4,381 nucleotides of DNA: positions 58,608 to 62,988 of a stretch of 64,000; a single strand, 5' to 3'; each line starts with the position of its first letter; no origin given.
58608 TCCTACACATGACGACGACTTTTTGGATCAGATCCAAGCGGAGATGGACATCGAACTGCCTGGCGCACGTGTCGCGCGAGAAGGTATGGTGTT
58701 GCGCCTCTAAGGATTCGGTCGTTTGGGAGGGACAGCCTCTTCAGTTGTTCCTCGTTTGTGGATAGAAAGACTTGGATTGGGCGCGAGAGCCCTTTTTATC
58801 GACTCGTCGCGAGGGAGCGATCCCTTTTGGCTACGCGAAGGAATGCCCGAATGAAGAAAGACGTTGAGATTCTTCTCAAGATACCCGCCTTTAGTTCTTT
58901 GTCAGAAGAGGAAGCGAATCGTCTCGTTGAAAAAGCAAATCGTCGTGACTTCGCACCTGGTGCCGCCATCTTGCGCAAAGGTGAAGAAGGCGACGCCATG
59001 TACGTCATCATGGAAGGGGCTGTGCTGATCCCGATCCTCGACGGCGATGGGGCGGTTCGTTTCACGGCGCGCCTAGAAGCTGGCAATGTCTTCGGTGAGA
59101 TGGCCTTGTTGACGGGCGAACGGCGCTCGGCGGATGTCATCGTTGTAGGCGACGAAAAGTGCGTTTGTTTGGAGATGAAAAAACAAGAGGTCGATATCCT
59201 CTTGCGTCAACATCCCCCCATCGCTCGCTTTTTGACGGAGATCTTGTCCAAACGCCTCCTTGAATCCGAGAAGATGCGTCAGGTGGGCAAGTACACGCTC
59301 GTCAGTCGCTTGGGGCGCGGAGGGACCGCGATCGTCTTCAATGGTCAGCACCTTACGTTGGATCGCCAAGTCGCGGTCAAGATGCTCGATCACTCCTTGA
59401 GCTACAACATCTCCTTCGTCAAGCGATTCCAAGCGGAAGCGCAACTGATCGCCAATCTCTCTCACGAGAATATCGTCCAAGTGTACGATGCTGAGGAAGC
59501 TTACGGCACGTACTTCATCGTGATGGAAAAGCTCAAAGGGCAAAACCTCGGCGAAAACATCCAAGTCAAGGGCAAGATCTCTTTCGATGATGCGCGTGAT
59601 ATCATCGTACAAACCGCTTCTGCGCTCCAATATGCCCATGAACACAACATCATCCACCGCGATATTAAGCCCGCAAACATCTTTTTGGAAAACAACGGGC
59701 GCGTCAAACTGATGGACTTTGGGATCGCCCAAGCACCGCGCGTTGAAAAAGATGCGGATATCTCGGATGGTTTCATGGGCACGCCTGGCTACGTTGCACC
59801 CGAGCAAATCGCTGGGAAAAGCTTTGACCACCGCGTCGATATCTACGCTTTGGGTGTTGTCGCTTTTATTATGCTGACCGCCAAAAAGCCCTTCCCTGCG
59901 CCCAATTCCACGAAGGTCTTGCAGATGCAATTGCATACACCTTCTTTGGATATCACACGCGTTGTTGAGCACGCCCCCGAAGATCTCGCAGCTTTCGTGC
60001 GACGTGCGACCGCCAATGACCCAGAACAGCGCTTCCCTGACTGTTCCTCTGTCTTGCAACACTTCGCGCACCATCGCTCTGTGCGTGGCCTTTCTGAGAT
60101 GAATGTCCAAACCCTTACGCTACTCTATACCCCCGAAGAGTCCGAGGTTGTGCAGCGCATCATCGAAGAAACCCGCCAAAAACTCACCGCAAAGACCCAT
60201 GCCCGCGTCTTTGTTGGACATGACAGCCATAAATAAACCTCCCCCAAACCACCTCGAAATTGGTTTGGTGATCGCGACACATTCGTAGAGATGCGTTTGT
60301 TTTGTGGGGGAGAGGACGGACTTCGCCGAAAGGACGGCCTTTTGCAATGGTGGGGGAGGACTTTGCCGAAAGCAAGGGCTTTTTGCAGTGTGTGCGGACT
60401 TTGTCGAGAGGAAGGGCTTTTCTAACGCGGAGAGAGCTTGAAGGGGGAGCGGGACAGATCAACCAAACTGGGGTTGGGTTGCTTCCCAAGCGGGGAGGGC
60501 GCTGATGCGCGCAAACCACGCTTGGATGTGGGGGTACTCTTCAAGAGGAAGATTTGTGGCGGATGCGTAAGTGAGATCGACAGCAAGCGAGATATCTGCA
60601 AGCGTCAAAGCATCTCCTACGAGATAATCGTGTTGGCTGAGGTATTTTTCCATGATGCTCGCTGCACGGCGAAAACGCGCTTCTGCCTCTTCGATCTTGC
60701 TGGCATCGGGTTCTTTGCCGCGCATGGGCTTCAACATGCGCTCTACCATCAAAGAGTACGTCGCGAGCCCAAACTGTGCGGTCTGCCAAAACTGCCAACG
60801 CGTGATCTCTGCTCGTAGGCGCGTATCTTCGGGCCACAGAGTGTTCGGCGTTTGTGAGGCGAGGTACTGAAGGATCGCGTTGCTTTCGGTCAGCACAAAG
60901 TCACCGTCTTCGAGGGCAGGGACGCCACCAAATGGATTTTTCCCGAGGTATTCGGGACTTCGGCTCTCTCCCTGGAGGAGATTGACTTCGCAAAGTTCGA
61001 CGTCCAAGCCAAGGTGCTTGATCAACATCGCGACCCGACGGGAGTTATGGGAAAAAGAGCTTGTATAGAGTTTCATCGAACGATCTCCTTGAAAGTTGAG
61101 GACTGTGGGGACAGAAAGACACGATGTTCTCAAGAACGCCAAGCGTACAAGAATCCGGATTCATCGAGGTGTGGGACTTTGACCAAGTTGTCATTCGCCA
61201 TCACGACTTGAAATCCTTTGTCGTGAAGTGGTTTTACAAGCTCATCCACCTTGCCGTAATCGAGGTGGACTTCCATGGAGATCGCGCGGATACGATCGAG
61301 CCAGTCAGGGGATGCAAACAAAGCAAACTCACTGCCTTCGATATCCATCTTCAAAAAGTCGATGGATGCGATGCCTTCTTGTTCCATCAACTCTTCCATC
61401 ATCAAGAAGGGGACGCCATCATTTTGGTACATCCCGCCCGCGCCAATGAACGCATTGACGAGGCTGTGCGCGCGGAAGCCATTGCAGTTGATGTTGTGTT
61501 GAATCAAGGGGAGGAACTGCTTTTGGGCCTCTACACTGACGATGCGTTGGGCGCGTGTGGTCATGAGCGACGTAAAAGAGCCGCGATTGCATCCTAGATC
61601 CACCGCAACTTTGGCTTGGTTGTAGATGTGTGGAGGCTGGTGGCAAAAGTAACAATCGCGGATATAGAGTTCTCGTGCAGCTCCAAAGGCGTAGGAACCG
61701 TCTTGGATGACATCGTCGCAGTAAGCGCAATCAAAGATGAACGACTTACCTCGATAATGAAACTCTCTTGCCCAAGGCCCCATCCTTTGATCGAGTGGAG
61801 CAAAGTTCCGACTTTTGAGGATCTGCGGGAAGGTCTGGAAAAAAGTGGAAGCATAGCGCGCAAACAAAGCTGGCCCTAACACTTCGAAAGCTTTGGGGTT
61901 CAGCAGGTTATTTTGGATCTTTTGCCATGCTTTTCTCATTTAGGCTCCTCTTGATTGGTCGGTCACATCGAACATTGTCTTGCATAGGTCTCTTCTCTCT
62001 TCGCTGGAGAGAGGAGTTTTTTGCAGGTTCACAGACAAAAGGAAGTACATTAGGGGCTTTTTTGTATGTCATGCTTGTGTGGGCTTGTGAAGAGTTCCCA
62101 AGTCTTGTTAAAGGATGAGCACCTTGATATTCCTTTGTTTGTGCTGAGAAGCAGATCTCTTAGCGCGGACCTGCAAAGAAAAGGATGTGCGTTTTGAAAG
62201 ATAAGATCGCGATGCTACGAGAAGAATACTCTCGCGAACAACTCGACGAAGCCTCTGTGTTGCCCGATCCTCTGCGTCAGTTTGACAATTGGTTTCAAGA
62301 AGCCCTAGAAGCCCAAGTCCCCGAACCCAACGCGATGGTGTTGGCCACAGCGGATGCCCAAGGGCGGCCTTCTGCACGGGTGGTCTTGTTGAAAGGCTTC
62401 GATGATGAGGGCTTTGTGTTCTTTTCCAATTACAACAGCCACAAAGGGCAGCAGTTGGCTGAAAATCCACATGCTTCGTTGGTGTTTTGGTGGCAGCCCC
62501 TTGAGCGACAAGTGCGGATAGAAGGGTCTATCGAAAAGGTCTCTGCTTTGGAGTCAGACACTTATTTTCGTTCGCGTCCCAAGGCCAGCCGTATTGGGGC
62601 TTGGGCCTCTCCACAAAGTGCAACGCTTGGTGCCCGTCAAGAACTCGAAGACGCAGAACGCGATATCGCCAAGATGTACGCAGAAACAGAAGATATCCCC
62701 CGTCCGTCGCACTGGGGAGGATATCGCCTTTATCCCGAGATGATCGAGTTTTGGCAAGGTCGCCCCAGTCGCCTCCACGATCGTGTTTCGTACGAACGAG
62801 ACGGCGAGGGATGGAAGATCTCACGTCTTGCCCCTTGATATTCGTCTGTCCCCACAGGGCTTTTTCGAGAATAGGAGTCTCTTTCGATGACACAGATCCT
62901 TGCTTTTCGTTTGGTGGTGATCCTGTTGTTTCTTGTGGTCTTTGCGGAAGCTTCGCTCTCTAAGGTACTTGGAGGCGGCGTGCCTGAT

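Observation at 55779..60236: Possible cyclic-nucleotide signalling cassette: KirBac K+ channel, MBL-fold hydrolase, cNMP-binding Ser/Thr kinase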

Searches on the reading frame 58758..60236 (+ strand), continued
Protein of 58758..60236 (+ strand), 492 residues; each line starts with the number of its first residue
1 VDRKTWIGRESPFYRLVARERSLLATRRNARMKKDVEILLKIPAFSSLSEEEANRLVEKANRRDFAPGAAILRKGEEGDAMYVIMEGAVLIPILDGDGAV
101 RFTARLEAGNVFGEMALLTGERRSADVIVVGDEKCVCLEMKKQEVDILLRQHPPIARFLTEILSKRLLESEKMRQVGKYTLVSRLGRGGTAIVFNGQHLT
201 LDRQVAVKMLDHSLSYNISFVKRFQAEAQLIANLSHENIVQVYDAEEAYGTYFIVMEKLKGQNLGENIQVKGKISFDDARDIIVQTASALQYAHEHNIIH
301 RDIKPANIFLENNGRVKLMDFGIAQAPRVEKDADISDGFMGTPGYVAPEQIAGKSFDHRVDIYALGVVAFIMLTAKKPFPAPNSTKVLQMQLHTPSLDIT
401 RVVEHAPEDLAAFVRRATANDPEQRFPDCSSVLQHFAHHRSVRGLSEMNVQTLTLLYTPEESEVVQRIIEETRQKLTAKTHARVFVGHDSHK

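Call 82: find_encoding_contigs(protein=P0126, flank=5000, max_places=2)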
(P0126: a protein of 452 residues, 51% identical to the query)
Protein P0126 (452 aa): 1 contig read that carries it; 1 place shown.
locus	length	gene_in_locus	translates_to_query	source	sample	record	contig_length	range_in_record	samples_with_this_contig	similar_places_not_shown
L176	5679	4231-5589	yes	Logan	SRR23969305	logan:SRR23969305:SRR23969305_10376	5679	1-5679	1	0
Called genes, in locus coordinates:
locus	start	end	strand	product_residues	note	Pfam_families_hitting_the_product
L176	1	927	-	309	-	?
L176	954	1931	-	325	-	-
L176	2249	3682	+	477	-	PF00089:Trypsin, PF13365:Trypsin_2, PF00595:PDZ, PF13180:PDZ_2, PF17820:PDZ_6, PF00595:PDZ, PF13180:PDZ_2, PF17820:PDZ_6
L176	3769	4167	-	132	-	-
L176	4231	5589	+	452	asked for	PF00027:cNMP_binding, PF06293:Kdo (faint), PF00069:Pkinase, PF07714:PK_Tyr_Ser-Thr, PF03109:ABC1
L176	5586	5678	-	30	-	?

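Call 83: find_encoding_contigs(protein=P0127, flank=5000, max_places=2)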
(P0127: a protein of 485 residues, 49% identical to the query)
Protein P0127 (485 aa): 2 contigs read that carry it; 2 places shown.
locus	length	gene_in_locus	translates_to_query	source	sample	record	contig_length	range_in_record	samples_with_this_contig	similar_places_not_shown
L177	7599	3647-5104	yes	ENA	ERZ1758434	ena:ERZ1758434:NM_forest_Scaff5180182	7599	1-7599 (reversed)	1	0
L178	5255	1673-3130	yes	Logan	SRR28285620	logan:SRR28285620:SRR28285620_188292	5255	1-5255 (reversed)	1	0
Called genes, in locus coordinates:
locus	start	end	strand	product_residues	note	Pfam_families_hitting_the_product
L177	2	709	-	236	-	?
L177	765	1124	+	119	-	-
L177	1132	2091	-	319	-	PF00923:TAL_FSA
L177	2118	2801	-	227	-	-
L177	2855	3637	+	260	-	PF13489:Methyltransf_23 (weak), PF13847:Methyltransf_31, PF08241:Methyltransf_11, PF08242:Methyltransf_12, PF13649:Methyltransf_25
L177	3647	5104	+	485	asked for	PF00027:cNMP_binding, PF00069:Pkinase, PF07714:PK_Tyr_Ser-Thr, PF03109:ABC1 (weak)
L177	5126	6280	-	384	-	-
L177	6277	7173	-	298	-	-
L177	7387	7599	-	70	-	?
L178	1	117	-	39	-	?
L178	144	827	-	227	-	-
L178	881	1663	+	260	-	PF13489:Methyltransf_23 (weak), PF13847:Methyltransf_31, PF08241:Methyltransf_11, PF08242:Methyltransf_12, PF13649:Methyltransf_25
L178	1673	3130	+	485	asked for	PF00027:cNMP_binding, PF00069:Pkinase, PF07714:PK_Tyr_Ser-Thr, PF03109:ABC1 (weak)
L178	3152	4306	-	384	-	-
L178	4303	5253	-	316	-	?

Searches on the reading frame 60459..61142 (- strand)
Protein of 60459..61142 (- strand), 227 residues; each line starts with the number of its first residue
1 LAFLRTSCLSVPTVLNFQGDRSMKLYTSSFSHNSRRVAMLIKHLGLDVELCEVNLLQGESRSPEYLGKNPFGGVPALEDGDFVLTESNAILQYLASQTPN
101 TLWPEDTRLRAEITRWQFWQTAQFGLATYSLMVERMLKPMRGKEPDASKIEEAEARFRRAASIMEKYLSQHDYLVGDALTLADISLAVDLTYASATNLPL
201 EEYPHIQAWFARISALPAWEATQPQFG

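Call 3: search_protein_families(library=pfam, proteins=[window:60459-61142:-], max_evalue=0.01)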
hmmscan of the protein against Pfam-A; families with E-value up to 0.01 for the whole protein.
window:60459-61142:- (227 aa): 6 families
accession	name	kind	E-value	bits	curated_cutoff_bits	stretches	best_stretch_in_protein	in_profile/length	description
PF02798.26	GST_N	-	2e-18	66.9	20.9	1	22-95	2-75/76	Glutathione S-transferase, N-terminal domain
PF13417.12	GST_N_3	-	8.6e-18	64.9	22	1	25-100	1-73/75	Glutathione S-transferase, N-terminal domain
PF00043.30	GST_C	-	1.2e-15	57.9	20.7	1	139-217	12-93/93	Glutathione S-transferase, C-terminal domain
PF13409.12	GST_N_2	-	4.9e-15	56.3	25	1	30-97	1-70/70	Glutathione S-transferase, N-terminal domain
PF13410.11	GST_C_2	-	2.5e-12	47.1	24.9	1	150-212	4-69/69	Glutathione S-transferase, C-terminal domain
PF14497.11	GST_C_3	-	1.3e-08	35.4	21.6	1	149-218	23-96/104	Glutathione S-transferase, C-terminal domain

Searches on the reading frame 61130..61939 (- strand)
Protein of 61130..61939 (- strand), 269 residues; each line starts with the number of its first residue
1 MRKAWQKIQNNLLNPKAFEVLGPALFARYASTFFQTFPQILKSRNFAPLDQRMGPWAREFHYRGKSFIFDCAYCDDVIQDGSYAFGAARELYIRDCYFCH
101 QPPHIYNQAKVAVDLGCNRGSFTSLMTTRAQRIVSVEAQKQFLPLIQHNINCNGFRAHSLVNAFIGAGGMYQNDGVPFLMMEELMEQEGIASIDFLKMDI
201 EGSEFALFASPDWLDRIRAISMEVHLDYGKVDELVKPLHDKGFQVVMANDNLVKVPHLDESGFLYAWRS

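Call 3: search_protein_families(library=pfam, proteins=[window:61130-61939:-], max_evalue=0.01)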
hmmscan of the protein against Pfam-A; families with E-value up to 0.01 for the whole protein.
window:61130-61939:- (269 aa): 2 families
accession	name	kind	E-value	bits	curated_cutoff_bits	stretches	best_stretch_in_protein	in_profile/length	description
PF05050.19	Methyltransf_21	-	6.3e-09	36.6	22.7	1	183-244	104-172/173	Methyltransferase FkbM domain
PF01728.25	FtsJ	-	0.0044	17.4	24.1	1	106-143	19-58/181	FtsJ-like methyltransferase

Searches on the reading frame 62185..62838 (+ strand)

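Call 3: search_protein_families(library=pfam, proteins=[window:62185-62838:+], max_evalue=0.01)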
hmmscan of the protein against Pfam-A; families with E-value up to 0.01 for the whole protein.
window:62185-62838:+ (217 aa): 3 families
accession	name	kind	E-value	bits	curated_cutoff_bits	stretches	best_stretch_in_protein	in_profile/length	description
PF01243.27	PNPOx_N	-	2e-31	109.3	28.1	1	38-156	2-111/120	Pyridoxamine 5'-phosphate oxidase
PF10590.14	PNP_phzG_C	-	4e-22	78.3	27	1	177-217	1-42/42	Pyridoxine 5'-phosphate oxidase C-terminal dimerisation region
PF12766.13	Pyridox_oxase_2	-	6.1e-10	40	26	1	32-117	3-97/100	Pyridoxamine 5'-phosphate oxidase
